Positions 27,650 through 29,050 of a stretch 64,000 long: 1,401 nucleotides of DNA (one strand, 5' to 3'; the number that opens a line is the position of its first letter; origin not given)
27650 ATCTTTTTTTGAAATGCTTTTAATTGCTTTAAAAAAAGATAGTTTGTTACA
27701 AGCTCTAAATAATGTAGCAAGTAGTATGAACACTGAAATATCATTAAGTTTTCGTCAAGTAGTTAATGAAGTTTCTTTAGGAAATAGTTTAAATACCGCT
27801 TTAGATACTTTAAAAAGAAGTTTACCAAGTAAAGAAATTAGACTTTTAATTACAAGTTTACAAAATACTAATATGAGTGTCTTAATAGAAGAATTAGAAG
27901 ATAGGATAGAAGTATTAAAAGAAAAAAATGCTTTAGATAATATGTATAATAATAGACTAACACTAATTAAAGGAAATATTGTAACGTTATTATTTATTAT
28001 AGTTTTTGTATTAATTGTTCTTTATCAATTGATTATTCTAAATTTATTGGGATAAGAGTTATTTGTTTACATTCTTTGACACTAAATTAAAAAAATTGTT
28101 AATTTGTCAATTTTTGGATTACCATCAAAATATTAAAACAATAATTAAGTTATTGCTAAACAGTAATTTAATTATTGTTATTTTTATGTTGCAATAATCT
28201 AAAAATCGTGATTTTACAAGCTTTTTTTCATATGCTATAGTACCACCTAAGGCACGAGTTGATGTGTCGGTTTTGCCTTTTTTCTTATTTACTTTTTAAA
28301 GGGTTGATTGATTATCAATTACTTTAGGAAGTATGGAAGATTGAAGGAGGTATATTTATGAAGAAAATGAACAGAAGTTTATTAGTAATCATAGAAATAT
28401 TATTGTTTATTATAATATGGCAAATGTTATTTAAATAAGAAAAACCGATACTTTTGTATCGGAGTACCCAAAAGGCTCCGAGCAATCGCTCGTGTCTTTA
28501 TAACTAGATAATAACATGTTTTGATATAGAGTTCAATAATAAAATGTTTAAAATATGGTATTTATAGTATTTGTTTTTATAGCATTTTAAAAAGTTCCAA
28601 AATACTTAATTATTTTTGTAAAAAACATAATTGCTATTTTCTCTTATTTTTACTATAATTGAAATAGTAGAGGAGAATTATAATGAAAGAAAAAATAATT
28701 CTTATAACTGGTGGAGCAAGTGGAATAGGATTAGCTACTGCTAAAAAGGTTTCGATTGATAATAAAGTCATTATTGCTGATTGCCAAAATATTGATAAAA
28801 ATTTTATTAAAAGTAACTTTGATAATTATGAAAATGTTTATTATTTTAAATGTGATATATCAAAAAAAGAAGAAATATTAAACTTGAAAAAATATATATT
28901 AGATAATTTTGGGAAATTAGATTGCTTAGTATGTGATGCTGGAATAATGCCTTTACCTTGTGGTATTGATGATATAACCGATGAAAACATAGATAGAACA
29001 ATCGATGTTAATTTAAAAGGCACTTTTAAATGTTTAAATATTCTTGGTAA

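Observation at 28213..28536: Type I toxin-antitoxin-like module: 26-aa hydrophobic peptide facing a convergent ~60-nt RNA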

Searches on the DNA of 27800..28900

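Call 4: search_rna_families(source=window, start=27800, end=28900, threshold=evalue, max_evalue=10, show_alignments=3)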
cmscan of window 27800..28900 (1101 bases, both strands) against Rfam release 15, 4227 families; matches with E-value up to 10: 0.
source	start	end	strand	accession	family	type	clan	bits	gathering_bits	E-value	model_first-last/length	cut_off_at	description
